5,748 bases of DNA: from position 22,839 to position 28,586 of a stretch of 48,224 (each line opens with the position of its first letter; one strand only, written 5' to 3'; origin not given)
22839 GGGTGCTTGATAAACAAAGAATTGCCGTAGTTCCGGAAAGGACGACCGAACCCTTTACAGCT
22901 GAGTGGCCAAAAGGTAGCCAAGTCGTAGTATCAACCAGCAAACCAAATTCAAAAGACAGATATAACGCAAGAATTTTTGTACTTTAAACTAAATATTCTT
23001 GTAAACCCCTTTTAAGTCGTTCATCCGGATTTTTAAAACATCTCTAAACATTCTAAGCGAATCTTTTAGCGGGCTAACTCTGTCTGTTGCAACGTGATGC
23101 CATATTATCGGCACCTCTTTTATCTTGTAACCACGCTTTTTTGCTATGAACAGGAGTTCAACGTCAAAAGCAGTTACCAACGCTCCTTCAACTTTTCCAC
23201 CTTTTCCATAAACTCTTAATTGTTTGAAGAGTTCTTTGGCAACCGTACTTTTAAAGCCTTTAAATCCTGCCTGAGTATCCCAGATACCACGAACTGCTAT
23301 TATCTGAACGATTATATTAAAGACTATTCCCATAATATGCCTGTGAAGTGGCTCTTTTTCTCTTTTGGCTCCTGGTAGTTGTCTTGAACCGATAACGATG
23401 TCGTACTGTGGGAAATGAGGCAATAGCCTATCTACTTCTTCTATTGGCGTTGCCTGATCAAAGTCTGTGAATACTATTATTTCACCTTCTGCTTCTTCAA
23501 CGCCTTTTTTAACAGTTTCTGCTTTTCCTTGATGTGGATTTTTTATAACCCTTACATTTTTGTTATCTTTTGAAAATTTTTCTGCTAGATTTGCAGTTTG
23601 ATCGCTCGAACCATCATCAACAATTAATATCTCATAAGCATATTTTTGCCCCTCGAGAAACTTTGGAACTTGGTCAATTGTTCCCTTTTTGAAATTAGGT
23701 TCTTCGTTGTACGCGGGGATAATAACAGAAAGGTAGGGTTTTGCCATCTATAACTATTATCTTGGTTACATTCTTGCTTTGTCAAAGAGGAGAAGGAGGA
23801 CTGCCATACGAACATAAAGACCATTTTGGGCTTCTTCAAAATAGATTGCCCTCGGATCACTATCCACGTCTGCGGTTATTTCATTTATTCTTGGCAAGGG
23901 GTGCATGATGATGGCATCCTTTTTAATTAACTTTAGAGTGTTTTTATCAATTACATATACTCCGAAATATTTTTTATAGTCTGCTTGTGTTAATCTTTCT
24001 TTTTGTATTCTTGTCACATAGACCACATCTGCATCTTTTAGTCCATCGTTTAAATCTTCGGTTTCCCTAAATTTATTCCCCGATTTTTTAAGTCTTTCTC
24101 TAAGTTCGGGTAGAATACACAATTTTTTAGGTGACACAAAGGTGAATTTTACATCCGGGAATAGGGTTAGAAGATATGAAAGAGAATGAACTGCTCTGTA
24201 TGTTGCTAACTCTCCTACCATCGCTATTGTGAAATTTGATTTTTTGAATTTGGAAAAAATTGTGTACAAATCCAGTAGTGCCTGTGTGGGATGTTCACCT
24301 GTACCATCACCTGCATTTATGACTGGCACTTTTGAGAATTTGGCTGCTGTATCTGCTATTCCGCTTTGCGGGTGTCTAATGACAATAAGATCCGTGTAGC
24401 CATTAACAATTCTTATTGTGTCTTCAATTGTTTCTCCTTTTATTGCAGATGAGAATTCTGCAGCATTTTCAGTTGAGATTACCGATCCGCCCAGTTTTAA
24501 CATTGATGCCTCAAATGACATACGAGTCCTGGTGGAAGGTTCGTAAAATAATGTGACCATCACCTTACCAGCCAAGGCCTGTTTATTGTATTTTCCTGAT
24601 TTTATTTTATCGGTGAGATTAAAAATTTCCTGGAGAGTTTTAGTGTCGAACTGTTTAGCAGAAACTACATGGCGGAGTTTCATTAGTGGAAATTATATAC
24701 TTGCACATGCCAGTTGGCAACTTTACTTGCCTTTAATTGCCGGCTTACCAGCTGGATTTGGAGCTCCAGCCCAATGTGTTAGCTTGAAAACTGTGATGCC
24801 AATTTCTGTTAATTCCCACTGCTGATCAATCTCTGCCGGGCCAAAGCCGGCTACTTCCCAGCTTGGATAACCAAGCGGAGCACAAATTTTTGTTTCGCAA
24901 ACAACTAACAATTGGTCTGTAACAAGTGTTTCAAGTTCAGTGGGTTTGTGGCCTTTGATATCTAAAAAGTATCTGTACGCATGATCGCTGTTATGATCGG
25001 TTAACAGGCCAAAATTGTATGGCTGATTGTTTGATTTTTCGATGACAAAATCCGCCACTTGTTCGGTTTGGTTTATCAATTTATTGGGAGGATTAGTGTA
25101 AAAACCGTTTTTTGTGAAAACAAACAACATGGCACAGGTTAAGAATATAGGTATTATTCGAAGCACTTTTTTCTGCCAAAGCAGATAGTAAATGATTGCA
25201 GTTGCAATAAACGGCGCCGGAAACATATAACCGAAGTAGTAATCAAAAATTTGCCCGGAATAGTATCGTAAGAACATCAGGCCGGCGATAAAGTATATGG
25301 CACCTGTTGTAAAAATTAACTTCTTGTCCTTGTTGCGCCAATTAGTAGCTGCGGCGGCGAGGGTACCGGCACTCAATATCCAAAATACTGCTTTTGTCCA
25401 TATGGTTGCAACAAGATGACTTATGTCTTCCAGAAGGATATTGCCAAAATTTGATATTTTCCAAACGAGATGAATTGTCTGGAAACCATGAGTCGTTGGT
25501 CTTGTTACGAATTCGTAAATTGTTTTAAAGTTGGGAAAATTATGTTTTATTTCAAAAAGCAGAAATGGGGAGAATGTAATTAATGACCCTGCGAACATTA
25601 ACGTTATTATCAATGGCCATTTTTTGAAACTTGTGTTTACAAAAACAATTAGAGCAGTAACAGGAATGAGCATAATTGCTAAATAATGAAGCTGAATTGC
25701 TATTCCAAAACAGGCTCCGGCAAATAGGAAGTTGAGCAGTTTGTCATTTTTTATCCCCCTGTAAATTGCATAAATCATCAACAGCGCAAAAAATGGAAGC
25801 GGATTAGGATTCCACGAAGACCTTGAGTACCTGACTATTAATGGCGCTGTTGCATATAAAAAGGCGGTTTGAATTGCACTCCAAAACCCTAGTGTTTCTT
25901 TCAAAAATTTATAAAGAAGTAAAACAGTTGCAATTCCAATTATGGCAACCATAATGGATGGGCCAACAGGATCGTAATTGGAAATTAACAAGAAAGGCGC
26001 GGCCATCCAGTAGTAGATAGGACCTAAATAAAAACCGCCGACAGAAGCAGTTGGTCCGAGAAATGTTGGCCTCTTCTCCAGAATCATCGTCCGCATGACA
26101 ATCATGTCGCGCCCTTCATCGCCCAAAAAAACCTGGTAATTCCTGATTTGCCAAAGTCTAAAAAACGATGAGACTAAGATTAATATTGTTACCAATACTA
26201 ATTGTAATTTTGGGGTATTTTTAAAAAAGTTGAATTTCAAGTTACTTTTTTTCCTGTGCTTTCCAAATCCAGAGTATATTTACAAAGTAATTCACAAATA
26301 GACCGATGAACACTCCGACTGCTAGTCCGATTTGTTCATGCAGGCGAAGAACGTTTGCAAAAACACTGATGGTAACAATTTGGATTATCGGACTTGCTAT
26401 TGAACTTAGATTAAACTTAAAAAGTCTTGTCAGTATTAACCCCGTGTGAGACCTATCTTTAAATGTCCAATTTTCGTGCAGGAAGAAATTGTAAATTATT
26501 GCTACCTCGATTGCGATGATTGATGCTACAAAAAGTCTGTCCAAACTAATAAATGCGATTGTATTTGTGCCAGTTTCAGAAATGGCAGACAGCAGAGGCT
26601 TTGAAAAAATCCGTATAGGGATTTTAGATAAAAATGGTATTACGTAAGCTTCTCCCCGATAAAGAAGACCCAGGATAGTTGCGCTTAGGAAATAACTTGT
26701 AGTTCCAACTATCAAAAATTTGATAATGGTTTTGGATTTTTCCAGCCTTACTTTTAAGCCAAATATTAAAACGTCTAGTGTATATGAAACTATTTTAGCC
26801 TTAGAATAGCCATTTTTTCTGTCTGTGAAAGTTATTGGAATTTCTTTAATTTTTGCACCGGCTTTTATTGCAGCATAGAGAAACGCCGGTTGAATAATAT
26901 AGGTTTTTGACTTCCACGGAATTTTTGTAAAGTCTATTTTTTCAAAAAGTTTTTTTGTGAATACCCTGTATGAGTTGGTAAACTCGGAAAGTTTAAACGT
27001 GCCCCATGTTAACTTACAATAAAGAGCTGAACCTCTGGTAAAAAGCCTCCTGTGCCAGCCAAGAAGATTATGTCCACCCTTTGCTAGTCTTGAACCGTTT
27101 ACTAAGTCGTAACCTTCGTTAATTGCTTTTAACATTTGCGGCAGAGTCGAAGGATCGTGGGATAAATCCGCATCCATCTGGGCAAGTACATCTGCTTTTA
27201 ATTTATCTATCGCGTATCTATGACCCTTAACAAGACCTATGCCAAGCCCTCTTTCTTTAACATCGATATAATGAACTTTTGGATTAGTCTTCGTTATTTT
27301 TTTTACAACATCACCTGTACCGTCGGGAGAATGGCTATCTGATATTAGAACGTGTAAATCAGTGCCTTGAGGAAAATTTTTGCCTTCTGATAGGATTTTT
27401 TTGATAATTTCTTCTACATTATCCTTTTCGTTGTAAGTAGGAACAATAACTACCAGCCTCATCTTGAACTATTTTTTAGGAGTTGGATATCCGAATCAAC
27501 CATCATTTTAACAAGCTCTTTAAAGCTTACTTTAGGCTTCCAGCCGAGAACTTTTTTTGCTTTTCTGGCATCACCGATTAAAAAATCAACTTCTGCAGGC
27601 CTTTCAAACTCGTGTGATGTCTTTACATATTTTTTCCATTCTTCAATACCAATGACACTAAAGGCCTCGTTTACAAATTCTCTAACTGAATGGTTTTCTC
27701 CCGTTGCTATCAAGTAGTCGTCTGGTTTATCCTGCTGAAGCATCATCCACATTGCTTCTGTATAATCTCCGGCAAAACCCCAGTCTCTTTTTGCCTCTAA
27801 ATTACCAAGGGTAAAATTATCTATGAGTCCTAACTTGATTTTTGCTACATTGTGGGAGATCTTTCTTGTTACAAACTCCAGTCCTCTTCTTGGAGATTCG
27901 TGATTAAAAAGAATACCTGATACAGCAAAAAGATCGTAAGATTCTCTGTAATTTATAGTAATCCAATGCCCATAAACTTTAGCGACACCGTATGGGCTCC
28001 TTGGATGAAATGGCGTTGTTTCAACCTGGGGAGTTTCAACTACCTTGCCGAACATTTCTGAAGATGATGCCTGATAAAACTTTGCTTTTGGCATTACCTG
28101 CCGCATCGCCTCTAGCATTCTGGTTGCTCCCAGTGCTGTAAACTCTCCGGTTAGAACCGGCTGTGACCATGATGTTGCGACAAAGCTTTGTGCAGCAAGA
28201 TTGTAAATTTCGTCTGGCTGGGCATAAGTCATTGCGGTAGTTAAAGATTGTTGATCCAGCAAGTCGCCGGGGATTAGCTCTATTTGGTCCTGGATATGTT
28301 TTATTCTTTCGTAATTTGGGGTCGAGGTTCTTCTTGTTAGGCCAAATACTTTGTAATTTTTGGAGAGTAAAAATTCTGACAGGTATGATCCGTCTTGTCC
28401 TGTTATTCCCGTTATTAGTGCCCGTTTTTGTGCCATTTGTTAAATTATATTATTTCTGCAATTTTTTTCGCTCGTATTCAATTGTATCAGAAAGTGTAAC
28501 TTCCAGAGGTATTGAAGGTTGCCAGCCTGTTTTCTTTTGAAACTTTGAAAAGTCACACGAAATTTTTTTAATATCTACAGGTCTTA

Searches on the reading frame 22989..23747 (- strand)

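Call 55: search_protein_families(library=pfam, proteins=[window:22989-23747:-], max_evalue=0.0001)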
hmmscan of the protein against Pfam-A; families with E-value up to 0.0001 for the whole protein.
window:22989-23747:- (252 aa): 3 families
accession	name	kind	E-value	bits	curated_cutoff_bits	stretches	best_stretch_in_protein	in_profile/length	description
PF00535.33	Glycos_transf_2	-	2.9e-26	92.8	23.3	1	7-174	1-168/168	Glycosyl transferase family 2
PF10111.15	Glyco_tranf_2_2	-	2.4e-08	34.3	27.3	1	7-100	1-94/276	Glycosyltransferase like family 2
PF13641.12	Glyco_tranf_2_3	-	5.7e-07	30.2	27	1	5-125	2-126/230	Glycosyltransferase like family 2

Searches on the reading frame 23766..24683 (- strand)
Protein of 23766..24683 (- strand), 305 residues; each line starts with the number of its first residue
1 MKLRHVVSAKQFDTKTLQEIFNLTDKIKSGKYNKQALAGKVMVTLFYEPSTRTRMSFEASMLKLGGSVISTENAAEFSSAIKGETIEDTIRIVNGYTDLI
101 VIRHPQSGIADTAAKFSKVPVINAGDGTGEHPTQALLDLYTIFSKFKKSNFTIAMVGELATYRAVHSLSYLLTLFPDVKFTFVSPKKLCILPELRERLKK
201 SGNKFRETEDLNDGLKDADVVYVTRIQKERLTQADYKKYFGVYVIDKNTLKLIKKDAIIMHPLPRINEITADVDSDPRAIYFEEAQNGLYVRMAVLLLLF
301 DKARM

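Call 55: search_protein_families(library=pfam, proteins=[window:23766-24683:-], max_evalue=0.0001)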
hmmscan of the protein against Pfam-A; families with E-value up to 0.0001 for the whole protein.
window:23766-24683:- (305 aa): 2 families
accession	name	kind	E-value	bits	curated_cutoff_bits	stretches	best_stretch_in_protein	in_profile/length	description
PF02729.26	OTCace_N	-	8.8e-47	159.3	29.9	1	4-142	1-146/148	Aspartate/ornithine carbamoyltransferase, carbamoyl-P binding domain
PF00185.30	OTCace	-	8.8e-34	117.3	29.4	1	150-298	2-156/157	Aspartate/ornithine carbamoyltransferase, Asp/Orn binding domain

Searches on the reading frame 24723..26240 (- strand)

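Call 55: search_protein_families(library=pfam, proteins=[window:24723-26240:-], max_evalue=0.0001)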
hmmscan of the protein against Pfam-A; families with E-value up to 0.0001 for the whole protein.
window:24723-26240:- (505 aa): 1 family
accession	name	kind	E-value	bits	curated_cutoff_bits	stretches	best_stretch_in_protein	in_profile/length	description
PF13231.12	PMT_2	-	2.1e-15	57.8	26.1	1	74-228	4-159/160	Dolichyl-phosphate-mannose-protein mannosyltransferase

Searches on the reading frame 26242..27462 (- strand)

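Call 55: search_protein_families(library=pfam, proteins=[window:26242-27462:-], max_evalue=0.0001)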
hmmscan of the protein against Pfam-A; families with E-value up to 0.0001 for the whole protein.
window:26242-27462:- (406 aa): 4 families
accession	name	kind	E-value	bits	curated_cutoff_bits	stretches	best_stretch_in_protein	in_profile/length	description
PF00535.33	Glycos_transf_2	-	1.7e-25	90.3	23.3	1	5-175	2-166/168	Glycosyl transferase family 2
PF04138.20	GtrA_DPMS_TM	-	4.6e-18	66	26.1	1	310-400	28-117/117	GtrA/DPMS, transmembrane domain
PF13641.12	Glyco_tranf_2_3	-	4.6e-06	27.3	27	1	3-152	3-150/230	Glycosyltransferase like family 2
PF10111.15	Glyco_tranf_2_2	-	4.3e-05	23.6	27.3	1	5-114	2-106/276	Glycosyltransferase like family 2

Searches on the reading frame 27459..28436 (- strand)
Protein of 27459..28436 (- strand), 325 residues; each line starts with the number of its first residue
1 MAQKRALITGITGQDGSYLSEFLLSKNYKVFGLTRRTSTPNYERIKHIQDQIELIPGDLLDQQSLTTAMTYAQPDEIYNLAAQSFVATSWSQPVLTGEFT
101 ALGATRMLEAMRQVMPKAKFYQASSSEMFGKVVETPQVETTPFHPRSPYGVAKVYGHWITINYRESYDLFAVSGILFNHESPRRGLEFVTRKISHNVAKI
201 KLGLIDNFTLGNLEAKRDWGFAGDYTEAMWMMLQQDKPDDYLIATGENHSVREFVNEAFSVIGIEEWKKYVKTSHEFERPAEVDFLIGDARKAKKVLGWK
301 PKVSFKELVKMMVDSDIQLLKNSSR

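Call 55: search_protein_families(library=pfam, proteins=[window:27459-28436:-], max_evalue=0.0001)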
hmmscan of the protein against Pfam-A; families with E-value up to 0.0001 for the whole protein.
window:27459-28436:- (325 aa): 4 families
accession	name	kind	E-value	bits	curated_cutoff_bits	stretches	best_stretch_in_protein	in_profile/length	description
PF16363.11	GDP_Man_Dehyd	-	2e-131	438.8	27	1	7-312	1-332/332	GDP-mannose 4,6 dehydratase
PF01370.27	Epimerase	-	1.8e-68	231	20.9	1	6-244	1-240/240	NAD dependent epimerase/dehydratase family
PF04321.23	RmlD_sub_bind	-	2.5e-08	33.8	27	1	5-174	2-150/287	RmlD substrate binding domain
PF05368.20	NmrA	-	9.1e-08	32.5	27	1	3-72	2-70/298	NmrA-like family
